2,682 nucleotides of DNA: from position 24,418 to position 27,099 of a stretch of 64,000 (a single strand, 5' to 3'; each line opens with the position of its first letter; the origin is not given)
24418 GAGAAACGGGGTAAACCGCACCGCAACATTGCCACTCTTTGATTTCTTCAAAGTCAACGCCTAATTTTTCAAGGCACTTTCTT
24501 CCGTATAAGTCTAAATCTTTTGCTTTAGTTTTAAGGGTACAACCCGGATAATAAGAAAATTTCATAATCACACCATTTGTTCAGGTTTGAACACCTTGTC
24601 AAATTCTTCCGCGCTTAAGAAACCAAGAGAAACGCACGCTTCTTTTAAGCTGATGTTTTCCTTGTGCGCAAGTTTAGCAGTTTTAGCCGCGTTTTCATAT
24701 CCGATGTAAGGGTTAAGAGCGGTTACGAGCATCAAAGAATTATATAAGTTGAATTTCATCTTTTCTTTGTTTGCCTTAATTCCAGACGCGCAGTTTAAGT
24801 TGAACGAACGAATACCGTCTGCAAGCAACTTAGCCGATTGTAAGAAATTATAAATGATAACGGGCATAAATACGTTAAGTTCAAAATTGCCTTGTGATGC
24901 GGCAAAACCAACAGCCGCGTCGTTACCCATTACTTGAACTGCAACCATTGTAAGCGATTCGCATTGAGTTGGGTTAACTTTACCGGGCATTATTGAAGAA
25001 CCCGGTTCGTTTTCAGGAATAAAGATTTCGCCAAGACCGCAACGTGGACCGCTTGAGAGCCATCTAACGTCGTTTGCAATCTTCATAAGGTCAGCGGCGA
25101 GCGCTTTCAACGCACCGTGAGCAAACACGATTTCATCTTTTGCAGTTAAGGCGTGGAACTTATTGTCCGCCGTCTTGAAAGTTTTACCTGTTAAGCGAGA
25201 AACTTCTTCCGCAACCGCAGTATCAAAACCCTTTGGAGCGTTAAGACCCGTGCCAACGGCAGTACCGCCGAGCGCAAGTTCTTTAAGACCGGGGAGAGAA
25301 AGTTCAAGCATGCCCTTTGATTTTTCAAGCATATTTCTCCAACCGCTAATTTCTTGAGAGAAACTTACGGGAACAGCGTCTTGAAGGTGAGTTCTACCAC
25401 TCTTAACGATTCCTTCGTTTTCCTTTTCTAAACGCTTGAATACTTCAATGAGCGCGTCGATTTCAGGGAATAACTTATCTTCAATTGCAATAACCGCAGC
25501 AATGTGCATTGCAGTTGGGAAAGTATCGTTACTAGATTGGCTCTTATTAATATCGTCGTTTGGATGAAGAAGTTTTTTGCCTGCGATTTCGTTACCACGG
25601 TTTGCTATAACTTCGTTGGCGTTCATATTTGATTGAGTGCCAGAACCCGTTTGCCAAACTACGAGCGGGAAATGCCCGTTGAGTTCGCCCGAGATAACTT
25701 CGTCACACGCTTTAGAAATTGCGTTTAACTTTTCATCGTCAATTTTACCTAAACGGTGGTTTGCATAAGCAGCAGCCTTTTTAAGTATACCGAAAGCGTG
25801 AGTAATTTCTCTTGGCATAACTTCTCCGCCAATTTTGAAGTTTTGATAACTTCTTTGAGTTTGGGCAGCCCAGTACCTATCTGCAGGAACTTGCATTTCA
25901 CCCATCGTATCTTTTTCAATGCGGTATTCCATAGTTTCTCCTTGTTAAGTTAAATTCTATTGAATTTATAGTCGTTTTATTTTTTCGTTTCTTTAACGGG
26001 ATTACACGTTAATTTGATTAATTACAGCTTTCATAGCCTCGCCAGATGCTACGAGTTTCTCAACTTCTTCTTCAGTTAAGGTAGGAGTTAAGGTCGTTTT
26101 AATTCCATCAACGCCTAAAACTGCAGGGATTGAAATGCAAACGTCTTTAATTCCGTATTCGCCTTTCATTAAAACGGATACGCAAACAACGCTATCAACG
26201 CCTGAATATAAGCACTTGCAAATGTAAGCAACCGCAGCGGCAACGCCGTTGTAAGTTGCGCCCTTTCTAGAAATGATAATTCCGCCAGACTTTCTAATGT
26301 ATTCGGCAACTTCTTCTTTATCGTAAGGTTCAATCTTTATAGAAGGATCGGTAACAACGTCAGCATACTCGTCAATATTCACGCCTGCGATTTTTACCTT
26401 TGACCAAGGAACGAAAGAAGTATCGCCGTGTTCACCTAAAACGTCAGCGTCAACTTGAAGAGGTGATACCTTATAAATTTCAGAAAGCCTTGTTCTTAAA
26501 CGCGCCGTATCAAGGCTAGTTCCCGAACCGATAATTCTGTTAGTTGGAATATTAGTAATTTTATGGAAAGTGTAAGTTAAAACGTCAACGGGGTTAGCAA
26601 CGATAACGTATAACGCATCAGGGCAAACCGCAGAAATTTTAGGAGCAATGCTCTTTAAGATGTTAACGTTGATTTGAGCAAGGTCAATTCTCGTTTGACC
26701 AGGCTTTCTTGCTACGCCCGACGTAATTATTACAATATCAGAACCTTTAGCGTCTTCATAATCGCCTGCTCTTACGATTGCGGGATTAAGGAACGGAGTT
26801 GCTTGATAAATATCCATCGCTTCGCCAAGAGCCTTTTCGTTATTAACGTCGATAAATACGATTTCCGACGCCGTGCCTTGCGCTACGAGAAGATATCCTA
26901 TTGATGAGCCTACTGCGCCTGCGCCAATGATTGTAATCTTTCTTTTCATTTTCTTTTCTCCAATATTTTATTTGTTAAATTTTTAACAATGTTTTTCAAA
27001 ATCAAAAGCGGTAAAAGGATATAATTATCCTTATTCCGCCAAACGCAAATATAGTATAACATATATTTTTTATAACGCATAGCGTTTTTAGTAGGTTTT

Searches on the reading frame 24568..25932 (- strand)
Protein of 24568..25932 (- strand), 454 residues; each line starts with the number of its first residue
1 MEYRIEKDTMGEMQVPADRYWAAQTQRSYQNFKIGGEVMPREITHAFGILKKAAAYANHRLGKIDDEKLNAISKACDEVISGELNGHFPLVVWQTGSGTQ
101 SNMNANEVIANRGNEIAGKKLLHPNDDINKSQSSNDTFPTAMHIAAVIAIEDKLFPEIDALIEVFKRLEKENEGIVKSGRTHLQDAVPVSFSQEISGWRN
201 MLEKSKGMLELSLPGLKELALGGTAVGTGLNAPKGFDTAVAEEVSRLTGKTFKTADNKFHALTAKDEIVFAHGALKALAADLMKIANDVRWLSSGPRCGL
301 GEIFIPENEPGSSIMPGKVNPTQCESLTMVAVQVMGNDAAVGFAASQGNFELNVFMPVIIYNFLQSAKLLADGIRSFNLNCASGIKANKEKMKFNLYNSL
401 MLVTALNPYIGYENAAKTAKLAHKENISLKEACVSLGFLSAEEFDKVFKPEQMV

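Call 77: search_protein_families(library=pfam, proteins=[window:24568-25932:-], max_evalue=0.00001)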
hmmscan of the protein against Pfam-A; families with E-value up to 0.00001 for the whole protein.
window:24568-25932:- (454 aa): 2 families
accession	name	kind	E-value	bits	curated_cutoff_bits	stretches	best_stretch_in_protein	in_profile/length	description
PF00206.25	Lyase_1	-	5.7e-109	364.7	27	1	11-336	1-312/312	Lyase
PF10415.14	FumaraseC_C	-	1.5e-23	83.4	32.5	1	402-454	1-53/54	Fumarase C C-terminus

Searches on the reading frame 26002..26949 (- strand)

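Call 77: search_protein_families(library=pfam, proteins=[window:26002-26949:-], max_evalue=0.00001)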
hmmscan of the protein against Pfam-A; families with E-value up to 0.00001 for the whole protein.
window:26002-26949:- (315 aa): 2 families
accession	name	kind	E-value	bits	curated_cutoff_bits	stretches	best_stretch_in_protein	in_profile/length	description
PF00056.29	Ldh_1_N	-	3.8e-44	150.6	27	1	4-141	2-141/141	lactate/malate dehydrogenase, NAD binding domain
PF02866.23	Ldh_1_C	-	2.7e-29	102.8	22.6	1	144-313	1-170/174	lactate/malate dehydrogenase, alpha/beta C-terminal domain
